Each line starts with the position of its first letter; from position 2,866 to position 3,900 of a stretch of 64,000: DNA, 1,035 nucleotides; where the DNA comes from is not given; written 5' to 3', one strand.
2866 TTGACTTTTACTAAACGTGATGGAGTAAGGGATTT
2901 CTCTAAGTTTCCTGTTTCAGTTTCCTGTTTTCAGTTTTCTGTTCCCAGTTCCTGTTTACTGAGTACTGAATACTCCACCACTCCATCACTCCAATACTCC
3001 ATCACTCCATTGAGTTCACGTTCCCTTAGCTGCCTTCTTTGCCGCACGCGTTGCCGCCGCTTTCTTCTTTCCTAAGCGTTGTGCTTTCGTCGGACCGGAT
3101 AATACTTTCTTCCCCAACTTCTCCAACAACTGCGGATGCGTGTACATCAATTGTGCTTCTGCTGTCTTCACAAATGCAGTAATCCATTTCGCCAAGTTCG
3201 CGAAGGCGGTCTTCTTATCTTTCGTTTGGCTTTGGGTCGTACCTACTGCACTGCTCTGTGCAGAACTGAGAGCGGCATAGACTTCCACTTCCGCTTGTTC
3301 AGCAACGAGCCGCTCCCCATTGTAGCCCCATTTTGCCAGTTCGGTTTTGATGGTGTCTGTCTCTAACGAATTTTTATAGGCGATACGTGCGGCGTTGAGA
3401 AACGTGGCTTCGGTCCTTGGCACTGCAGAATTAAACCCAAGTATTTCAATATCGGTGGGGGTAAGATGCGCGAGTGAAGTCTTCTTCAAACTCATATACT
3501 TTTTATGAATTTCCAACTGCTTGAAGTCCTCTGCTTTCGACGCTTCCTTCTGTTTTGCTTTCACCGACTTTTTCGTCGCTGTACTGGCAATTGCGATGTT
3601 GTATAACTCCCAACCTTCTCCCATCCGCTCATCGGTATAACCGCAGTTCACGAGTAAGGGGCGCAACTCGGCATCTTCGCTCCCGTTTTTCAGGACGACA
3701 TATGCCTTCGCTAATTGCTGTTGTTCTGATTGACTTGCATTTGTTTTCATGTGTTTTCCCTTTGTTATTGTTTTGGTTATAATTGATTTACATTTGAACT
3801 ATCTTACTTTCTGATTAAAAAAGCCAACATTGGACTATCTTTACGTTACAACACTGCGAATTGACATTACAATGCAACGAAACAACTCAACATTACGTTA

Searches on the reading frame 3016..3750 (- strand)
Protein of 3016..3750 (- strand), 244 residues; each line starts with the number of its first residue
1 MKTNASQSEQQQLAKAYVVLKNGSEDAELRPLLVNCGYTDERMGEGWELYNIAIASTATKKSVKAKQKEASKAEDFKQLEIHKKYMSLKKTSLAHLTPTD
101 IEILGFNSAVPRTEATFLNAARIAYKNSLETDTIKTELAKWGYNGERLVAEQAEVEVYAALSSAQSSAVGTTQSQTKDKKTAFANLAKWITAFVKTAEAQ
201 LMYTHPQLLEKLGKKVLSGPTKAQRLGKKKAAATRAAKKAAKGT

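Call 26: search_protein_families(library=pfam, proteins=[window:3016-3750:-], max_evalue=0.01)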
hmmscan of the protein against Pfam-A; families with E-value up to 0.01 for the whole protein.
window:3016-3750:- (244 aa): 0 families

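Call 46: search_protein_families(library=phrogs, proteins=[window:3016-3750:-], max_evalue=0.01)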
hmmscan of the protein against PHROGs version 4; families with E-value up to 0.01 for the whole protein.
window:3016-3750:- (244 aa): 0 families

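Call 57: find_homologous_proteins(query=window:3016-3750:-)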
Query window:3016-3750:- (244 aa): 42 proteins with E <= 0.001 among 1658 candidates.
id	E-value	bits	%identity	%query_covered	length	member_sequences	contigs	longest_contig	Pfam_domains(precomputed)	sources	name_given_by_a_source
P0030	1.1e-147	507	100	100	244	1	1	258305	-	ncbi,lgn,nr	ncbi:MAG: hypothetical protein HY960_10885 [Ignavibacteriae bacterium]|nr:hypothetical protein [Igna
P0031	1.1e-113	396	79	93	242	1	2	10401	-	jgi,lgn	jgi:hypothetical protein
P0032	7.8e-32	129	35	80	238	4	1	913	-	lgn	-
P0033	6.7e-30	122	31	87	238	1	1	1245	-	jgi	jgi:hypothetical protein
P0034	2.4e-29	121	33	92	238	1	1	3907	-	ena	-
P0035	7.0e-27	113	33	88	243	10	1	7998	-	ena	-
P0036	1.3e-26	112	31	87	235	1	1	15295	-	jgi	jgi:predicted pyridoxine 5'-phosphate oxidase superfamily flavin-nucleotide-binding protein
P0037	1.4e-26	112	32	91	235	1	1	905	-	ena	-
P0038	2.5e-26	111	32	92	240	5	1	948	-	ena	-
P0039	1.1e-25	109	33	88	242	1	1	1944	-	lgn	-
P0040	1.5e-25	108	30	91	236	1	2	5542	-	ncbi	-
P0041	1.6e-25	108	29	91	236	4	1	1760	-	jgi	-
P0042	2.7e-25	107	33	96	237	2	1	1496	-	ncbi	-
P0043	4.0e-25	107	32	83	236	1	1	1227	-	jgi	jgi:hypothetical protein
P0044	9.3e-25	106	32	92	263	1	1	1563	-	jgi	jgi:hypothetical protein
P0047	3.7e-24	104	34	88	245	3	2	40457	-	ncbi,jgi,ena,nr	ncbi:MAG TPA: hypothetical protein PLQ05_02860 [Acidobacteriota bacterium]|nr:hypothetical protein [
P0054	9.6e-23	99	34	98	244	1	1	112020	-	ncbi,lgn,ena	-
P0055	3.0e-22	97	32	88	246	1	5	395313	-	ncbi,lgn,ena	-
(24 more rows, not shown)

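Call 58: find_encoding_contigs(protein=P0054, flank=3000, max_places=2)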
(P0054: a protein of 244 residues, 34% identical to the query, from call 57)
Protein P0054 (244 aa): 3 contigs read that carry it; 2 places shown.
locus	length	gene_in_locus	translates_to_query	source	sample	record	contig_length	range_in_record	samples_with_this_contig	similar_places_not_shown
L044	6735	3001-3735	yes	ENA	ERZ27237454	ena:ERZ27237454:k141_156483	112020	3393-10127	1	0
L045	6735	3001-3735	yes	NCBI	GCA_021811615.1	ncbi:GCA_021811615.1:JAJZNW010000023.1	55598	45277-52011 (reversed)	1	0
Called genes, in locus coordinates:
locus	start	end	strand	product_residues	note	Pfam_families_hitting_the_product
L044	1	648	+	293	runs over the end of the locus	PF13442:Cytochrome_CBB3 (weak), PF00034:Cytochrom_C, PF13442:Cytochrome_CBB3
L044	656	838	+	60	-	PF04945:YHS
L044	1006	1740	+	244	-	PF13385:Laminin_G_3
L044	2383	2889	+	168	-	-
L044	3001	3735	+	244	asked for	-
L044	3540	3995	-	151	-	-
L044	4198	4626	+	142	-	PF12680:SnoaL_2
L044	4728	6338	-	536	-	PF01940:DUF92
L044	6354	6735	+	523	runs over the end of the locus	PF00221:Lyase_aromatic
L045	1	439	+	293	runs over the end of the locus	PF13442:Cytochrome_CBB3 (weak), PF00034:Cytochrom_C, PF13442:Cytochrome_CBB3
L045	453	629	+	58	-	PF04945:YHS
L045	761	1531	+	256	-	PF13385:Laminin_G_3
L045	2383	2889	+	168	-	-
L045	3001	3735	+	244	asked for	-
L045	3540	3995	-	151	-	-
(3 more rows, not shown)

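Call 59: find_encoding_contigs(protein=P0055, flank=3000, max_places=2)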
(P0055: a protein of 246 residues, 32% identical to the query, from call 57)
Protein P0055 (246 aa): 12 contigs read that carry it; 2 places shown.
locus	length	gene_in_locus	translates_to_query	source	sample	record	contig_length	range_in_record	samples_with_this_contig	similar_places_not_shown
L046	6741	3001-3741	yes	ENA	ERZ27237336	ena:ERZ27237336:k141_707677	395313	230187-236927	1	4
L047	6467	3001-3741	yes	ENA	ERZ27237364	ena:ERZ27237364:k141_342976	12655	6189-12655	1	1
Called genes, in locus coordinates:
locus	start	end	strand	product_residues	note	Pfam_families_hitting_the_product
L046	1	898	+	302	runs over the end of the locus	PF02541:Ppx-GppA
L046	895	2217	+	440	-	PF22458:RsmF-B_ferredox, PF01189:Methyltr_RsmB-F, PF13847:Methyltransf_31 (faint)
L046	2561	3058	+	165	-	-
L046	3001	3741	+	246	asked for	-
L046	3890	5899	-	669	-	PF18962:Por_Secre_tail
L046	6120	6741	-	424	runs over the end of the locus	-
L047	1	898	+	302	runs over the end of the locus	PF02541:Ppx-GppA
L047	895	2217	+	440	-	PF22458:RsmF-B_ferredox, PF01189:Methyltr_RsmB-F, PF13847:Methyltransf_31 (faint)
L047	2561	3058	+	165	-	-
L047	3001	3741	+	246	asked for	-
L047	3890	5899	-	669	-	PF18962:Por_Secre_tail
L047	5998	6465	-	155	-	?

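Call 60: find_encoding_contigs(protein=P0047, flank=3000, max_places=2)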
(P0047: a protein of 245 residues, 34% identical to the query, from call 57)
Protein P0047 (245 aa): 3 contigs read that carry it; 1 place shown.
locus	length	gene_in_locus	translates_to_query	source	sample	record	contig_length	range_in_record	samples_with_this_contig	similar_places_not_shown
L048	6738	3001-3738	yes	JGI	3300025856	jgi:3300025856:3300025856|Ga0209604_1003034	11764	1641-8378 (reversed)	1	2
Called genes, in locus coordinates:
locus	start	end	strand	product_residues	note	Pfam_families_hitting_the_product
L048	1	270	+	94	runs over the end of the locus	-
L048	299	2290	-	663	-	PF08238:Sel1, PF08238:Sel1, PF24807:WD40_CDC20-Fz, PF25174:Beta-prop_THOC3, PF25168:Beta-prop_WDR36-Utp21_2nd, PF25171:Beta-prop_WDR36-Utp21_1st, PF25175:Beta-prop_WDR5, PF23414:Beta-prop_EML_2, +20 more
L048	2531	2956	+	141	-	-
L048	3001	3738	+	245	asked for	-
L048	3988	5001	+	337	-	-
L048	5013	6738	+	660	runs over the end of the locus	PF07705:CARDB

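Call 61: find_encoding_contigs(protein=P0031, flank=3000, max_places=2)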
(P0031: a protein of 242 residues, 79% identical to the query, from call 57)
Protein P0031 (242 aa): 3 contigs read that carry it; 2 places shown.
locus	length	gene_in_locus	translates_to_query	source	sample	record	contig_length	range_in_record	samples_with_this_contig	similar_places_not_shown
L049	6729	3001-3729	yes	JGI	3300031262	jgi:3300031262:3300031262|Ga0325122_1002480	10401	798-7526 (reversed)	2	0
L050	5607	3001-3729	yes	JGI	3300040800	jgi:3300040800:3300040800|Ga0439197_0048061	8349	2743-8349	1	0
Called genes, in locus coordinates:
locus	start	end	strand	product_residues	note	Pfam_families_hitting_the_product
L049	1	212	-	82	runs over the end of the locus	-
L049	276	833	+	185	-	PF01966:HD (weak)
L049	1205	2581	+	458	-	PF18962:Por_Secre_tail (weak)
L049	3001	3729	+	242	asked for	-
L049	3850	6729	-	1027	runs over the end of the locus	PF00873:ACR_tran, PF03176:MMPL (faint)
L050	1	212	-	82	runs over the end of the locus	-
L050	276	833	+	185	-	PF01966:HD (weak)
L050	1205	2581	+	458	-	PF18962:Por_Secre_tail (weak)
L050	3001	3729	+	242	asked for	-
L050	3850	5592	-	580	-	PF00873:ACR_tran, PF03176:MMPL (weak)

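Call 89: search_protein_families(library=padloc, proteins=[window:3016-3750:-], max_evalue=0.01)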
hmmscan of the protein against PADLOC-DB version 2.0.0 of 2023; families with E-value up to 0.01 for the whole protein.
window:3016-3750:- (244 aa): 0 families
